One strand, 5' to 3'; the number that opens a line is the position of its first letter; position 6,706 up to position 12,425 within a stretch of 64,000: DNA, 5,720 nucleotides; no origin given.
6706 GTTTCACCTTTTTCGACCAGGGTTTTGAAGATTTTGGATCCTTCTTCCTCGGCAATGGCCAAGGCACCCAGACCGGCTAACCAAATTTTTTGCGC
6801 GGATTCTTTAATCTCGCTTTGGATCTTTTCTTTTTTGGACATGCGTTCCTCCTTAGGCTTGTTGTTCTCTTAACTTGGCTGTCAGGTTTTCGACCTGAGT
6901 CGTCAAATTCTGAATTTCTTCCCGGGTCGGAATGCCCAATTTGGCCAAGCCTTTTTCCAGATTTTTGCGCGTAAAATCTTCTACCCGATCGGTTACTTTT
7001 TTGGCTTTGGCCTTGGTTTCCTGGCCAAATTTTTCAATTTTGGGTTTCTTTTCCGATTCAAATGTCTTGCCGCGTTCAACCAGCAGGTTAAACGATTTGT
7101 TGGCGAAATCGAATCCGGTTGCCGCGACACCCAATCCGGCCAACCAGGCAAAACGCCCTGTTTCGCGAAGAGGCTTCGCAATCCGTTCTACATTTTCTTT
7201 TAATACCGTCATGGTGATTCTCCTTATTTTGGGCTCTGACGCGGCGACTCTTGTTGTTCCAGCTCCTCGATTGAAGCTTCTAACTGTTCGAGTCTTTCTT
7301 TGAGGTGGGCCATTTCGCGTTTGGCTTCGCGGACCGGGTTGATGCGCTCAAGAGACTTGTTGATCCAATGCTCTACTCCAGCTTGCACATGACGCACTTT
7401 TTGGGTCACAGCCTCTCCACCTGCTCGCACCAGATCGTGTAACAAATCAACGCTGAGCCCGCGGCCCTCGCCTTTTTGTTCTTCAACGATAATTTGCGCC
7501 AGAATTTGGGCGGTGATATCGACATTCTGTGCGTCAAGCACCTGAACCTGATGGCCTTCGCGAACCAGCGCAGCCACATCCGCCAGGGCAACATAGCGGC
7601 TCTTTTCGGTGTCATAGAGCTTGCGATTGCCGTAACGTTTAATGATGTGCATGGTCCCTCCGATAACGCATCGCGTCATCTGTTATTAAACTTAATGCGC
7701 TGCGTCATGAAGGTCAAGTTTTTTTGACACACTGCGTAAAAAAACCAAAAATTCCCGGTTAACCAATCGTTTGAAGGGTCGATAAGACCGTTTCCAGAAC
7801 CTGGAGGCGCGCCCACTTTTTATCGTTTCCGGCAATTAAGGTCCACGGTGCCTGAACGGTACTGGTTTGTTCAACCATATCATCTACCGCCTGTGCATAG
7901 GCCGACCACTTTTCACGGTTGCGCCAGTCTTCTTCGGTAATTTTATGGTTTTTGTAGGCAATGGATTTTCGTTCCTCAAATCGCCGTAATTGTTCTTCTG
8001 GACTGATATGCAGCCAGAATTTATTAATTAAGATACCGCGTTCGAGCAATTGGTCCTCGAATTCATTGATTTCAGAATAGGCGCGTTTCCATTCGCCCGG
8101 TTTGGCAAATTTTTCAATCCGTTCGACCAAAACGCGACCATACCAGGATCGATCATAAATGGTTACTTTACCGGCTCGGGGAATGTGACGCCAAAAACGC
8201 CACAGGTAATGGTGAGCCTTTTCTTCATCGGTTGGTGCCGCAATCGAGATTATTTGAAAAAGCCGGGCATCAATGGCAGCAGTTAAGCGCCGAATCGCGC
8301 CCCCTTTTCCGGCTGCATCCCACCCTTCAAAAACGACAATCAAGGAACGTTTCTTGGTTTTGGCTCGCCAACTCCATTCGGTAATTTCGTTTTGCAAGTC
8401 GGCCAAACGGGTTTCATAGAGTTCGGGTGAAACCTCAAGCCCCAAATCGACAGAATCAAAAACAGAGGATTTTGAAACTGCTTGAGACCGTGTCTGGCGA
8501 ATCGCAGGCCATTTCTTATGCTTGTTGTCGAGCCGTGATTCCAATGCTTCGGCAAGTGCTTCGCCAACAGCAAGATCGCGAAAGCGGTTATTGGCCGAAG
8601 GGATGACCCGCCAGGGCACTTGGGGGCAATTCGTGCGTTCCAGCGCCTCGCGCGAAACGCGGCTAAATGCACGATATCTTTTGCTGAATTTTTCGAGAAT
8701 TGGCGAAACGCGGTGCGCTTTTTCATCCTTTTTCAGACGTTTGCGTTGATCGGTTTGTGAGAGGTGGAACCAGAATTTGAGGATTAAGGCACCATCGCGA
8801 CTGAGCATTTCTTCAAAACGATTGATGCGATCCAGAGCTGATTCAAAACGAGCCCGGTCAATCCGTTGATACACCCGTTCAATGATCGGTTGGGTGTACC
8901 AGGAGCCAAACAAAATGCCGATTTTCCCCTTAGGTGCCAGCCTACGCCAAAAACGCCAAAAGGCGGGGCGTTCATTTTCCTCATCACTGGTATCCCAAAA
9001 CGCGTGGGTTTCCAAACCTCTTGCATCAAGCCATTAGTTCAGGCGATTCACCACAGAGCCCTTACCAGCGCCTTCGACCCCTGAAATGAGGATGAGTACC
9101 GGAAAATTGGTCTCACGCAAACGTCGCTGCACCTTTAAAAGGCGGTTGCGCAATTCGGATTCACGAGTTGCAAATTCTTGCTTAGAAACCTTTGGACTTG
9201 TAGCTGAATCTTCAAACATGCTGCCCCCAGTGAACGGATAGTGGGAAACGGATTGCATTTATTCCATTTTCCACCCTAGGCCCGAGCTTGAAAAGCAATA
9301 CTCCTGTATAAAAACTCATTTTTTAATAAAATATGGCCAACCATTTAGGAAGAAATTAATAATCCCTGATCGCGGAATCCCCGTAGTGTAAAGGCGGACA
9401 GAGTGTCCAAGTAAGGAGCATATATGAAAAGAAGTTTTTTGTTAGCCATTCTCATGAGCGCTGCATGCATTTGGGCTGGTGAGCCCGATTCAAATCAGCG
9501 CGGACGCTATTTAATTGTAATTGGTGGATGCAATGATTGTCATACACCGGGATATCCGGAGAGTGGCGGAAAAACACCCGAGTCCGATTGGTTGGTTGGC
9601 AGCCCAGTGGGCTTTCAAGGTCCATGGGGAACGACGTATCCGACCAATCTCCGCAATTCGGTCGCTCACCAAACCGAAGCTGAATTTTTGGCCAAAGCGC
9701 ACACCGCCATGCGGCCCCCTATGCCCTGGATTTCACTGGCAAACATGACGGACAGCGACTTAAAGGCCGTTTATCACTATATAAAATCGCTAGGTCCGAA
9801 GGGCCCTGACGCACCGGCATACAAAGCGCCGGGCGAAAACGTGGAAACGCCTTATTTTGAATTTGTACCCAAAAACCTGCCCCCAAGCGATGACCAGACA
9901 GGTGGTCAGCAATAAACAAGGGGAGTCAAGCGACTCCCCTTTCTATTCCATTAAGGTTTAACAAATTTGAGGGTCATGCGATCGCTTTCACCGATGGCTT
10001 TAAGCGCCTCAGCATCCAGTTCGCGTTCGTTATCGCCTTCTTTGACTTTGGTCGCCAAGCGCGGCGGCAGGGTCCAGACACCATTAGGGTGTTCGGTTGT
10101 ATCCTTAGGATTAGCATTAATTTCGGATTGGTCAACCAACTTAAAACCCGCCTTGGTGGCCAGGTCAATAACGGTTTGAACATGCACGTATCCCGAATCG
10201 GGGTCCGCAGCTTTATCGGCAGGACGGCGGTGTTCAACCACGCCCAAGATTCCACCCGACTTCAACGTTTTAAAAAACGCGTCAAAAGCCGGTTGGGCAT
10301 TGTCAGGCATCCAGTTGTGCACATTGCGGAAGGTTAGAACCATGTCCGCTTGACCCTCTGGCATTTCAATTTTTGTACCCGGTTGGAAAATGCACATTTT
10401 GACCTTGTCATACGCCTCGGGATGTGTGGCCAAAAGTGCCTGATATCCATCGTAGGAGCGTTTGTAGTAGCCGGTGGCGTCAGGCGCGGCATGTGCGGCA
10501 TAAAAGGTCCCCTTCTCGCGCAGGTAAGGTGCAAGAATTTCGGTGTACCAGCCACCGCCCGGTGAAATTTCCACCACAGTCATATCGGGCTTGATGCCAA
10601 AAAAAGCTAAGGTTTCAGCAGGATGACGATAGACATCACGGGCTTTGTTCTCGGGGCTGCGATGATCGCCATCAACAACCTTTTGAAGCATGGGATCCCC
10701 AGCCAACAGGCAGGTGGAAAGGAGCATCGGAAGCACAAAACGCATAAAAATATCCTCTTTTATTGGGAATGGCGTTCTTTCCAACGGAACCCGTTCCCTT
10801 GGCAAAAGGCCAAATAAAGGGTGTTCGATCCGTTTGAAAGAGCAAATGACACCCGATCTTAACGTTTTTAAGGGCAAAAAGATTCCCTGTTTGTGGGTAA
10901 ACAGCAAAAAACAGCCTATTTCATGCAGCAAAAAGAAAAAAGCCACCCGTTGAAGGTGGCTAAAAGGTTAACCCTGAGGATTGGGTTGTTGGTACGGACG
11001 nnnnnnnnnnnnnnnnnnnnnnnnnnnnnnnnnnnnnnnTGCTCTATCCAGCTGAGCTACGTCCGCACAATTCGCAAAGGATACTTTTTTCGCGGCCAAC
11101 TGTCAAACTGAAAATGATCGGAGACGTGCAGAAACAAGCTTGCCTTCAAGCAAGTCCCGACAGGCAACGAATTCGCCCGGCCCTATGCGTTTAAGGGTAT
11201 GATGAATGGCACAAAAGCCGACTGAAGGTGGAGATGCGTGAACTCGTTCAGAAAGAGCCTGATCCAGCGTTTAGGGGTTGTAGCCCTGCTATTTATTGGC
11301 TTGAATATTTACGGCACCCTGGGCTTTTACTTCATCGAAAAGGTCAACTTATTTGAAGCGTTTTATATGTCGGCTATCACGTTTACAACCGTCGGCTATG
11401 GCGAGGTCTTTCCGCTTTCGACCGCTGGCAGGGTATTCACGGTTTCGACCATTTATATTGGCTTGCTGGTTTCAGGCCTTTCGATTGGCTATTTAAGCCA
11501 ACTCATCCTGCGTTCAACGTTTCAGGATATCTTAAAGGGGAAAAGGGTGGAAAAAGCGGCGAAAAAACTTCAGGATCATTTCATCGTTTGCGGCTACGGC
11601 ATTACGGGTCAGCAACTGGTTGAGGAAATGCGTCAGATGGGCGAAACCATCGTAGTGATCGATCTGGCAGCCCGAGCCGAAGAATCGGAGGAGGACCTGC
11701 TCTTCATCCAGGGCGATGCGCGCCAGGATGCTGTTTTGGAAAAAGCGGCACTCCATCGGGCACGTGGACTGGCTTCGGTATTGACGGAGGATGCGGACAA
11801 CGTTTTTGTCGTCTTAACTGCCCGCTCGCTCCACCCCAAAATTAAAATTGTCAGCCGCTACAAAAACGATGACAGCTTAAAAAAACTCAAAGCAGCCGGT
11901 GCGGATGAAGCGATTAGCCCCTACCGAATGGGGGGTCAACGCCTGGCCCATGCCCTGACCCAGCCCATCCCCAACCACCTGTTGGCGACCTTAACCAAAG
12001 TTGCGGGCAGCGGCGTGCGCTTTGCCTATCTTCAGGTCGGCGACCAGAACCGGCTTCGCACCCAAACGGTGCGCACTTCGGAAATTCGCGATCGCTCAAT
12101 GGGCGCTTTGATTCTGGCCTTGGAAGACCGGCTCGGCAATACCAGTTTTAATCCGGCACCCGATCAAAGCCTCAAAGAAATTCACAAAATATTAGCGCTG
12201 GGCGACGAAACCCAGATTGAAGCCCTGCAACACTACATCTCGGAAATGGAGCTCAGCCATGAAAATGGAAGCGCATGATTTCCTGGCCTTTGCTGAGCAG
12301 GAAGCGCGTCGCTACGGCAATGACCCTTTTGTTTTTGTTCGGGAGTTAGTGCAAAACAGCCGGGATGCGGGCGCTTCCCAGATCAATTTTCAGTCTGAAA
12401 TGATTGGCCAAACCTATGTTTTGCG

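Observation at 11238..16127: Candidate uncharacterised module: RCK-gated K+ channel translationally coupled to a GHKL-ATPase/transglutaminase membrane protein, plus a dead-GHKL paralog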

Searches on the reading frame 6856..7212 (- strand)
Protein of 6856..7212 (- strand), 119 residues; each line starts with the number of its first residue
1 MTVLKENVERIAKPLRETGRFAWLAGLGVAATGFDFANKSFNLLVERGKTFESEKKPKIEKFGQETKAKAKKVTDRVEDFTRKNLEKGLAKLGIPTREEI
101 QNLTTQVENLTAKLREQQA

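Call 55: search_protein_families(library=pfam, proteins=[window:6856-7212:-], max_evalue=0.001)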
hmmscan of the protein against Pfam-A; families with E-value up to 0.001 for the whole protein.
window:6856-7212:- (119 aa): 1 family
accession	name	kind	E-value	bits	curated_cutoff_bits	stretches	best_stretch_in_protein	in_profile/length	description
PF05597.16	Phasin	-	3.6e-17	63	28.8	1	8-117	4-124/126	Poly(hydroxyalcanoate) granule associated protein (phasin)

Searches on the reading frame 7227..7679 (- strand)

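Call 55: search_protein_families(library=pfam, proteins=[window:7227-7679:-], max_evalue=0.001)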
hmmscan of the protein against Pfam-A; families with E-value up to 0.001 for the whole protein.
window:7227-7679:- (151 aa): 1 family
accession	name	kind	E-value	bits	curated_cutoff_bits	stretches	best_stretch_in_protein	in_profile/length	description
PF07879.16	PHB_acc_N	-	1.1e-24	86.7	25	1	12-70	1-60/61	PHB/PHA accumulation regulator DNA-binding domain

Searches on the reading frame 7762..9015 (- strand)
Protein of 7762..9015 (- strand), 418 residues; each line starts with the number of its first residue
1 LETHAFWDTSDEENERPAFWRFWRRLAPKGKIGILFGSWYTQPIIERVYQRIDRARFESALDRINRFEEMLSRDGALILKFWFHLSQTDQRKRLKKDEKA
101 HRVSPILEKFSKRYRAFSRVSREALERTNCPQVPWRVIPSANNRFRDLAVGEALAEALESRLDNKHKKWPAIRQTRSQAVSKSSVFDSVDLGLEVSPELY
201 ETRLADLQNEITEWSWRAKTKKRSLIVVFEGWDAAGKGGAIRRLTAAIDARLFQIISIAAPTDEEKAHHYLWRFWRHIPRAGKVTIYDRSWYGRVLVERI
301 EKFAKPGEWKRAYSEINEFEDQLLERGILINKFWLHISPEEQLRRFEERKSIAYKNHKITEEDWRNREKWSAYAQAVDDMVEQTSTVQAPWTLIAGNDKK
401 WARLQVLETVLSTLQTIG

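Call 55: search_protein_families(library=pfam, proteins=[window:7762-9015:-], max_evalue=0.001)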
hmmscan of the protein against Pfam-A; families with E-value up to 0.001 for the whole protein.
window:7762-9015:- (418 aa): 1 family
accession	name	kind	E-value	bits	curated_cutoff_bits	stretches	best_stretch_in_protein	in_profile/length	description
PF03976.20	PPK2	-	1.7e-117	391.4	22.3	2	196-415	3-222/229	Polyphosphate kinase 2 (PPK2)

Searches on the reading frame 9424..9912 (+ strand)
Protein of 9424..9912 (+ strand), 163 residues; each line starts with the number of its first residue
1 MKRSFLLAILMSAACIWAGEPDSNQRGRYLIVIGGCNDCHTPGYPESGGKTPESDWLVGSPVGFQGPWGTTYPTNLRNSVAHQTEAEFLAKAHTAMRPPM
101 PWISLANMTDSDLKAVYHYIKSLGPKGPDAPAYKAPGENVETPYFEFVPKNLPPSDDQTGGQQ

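Call 55: search_protein_families(library=pfam, proteins=[window:9424-9912:+], max_evalue=0.001)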
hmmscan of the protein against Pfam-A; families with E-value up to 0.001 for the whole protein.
window:9424-9912:+ (163 aa): 1 family
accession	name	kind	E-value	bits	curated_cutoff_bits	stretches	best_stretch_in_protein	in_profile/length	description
PF00034.26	Cytochrom_C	-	0.00032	22.4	21.3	1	35-123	11-89/90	Cytochrome c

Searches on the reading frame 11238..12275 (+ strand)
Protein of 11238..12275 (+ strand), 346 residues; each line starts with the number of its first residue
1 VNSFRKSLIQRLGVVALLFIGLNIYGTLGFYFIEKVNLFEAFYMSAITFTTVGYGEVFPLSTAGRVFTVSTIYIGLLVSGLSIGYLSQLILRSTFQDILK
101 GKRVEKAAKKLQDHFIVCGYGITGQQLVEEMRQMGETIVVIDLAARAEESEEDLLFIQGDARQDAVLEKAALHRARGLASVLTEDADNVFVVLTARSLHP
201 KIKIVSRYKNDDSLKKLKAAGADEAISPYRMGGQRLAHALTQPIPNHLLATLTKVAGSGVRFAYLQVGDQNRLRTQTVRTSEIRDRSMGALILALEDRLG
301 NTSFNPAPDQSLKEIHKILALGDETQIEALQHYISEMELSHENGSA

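Call 3: search_protein_families(library=pfam, proteins=[window:11238-12275:+], max_evalue=1)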
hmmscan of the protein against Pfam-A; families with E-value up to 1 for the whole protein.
window:11238-12275:+ (346 aa): 8 families
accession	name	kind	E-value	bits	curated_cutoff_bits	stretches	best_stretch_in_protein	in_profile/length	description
PF02254.24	TrkA_N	-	1.7e-28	99.7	23.8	1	115-228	1-116/116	TrkA-N domain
PF07885.22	Ion_trans_2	-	1.6e-15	57.1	22.5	1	18-90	2-77/79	Ion channel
PF22614.2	Slo-like_RCK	-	0.0037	17.3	24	1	111-205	2-118/119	Calcium-activated potassium channel slowpoke-like RCK domain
PF02080.26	TrkA_C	-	0.0093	16.3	27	1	275-334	14-70/71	TrkA-C domain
PF00520.37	Ion_trans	-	0.013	15.2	25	1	2-86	120-229/241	Ion transport protein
PF14674.12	FANCI_S1-cap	-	0.058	13.7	28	0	316-337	3-24/53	FANCI solenoid 1 cap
PF18844.6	baeRF_family2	-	0.09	13.3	26.9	1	125-185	49-109/149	Bacterial archaeo-eukaryotic release factor family 2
PF01368.27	DHH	-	0.17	12.6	28.1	1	86-149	16-77/125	DHH family, N-terminal domain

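Call 4: search_protein_families(library=ncbifam, proteins=[window:11238-12275:+], max_evalue=1)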
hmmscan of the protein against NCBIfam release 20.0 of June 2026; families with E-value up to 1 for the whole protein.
window:11238-12275:+ (346 aa): 19 families
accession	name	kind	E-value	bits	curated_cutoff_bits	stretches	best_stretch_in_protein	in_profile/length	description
NF007828.0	PRK10537.1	equivalog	1.3e-41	142.9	425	1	22-249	157-388/403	voltage-gated potassium channel protein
NF007039.0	PRK09496.3-2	equivalog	1.8e-11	43.5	293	1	116-336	4-222/446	Trk system potassium transporter TrkA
NF007950.1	PRK10669.1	equivalog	6.9e-10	38.4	700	1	94-239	396-542/547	YbaL family putative K(+) efflux transporter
NF007041.0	PRK09496.3-4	equivalog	1.1e-07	31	386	1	116-334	4-219/450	Trk system potassium transporter TrkA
NF007035.0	PRK09496.2-2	equivalog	1.4e-07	30.6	521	1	114-335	2-221/455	Trk system potassium transporter TrkA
NF007034.0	PRK09496.2-1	subfamily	1.5e-07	30.7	344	1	115-335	3-219/445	Trk system potassium transporter TrkA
NF002924.0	PRK03562.1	equivalog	1.8e-06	26.7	752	1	72-223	365-515/623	glutathione-regulated potassium-efflux system protein KefC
NF040645.1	K_channel_Meth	equivalog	1.2e-05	25.3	300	1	36-81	155-198/203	hyperpolarization-activated voltage-gated potassium channel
NF007033.0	PRK09496.1-5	equivalog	6.3e-05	22.2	338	1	115-337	3-223/449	Trk system potassium transporter TrkA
NF007043.0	PRK09496.3-6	equivalog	6.9e-05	21.8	384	1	108-231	227-353/445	Trk system potassium transporter TrkA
NF007032.0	PRK09496.1-4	equivalog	0.00012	21.1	309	1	116-243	4-139/457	Trk system potassium transporter TrkA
NF007038.0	PRK09496.2-6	equivalog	0.00014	20.7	374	1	116-244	4-139/445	Trk system potassium transporter TrkA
NF007042.0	PRK09496.3-5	equivalog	0.00022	20.1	467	1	115-217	3-108/466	Trk system potassium transporter TrkA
NF007031.0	PRK09496.1-2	equivalog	0.0014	17.7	289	1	115-212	3-103/458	Trk system potassium transporter TrkA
NF007030.0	PRK09496.1-1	equivalog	0.0015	17.3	371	1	115-219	3-110/458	Trk system potassium transporter TrkA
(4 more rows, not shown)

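Call 8: search_protein_families(library=padloc, proteins=[window:11238-12275:+], max_evalue=0.1)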
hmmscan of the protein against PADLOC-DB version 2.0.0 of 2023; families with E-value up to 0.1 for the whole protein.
window:11238-12275:+ (346 aa): 0 families
